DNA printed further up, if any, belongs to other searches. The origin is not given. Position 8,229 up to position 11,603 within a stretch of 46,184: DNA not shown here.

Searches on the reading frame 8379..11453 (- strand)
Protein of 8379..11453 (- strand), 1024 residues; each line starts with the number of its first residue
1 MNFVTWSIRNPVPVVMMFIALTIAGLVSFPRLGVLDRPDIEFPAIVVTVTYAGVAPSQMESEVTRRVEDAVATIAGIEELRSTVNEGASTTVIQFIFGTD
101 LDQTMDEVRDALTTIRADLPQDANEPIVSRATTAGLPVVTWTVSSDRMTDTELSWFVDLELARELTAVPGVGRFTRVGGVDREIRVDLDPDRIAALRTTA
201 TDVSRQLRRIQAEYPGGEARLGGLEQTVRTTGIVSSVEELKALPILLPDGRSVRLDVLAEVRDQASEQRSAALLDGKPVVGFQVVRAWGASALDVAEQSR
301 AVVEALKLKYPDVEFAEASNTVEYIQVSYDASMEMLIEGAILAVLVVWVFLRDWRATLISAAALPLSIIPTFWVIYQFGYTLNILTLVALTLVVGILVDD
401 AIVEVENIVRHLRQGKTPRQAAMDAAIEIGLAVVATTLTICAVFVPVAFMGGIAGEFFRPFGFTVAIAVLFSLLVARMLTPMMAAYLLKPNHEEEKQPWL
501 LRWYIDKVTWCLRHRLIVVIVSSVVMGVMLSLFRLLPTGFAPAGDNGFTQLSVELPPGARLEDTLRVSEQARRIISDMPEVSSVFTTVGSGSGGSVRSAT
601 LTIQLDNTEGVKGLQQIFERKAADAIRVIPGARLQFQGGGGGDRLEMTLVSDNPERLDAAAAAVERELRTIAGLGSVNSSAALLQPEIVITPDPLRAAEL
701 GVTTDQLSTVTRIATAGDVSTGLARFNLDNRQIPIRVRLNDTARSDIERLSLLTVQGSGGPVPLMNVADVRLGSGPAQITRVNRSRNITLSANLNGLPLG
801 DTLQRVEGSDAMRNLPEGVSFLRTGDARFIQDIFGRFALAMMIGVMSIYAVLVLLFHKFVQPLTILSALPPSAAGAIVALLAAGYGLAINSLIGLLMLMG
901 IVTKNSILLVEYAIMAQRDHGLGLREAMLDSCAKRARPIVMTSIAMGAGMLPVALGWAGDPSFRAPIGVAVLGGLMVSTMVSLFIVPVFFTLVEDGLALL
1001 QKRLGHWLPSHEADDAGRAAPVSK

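Call 17: search_protein_families(library=pfam, proteins=[window:8379-11453:-], max_evalue=0.0001)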
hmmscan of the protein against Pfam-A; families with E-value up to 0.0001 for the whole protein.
window:8379-11453:- (1024 aa): 2 families
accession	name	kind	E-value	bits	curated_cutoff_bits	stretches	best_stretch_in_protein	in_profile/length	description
PF00873.25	ACR_tran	-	7.9e-229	762.5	28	1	4-993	2-1020/1021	AcrB/AcrD/AcrF family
PF02355.23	SecD_SecF_C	-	2.2e-05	24.4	20.5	0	337-478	37-181/189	Protein export membrane protein SecD/SecF, C-terminal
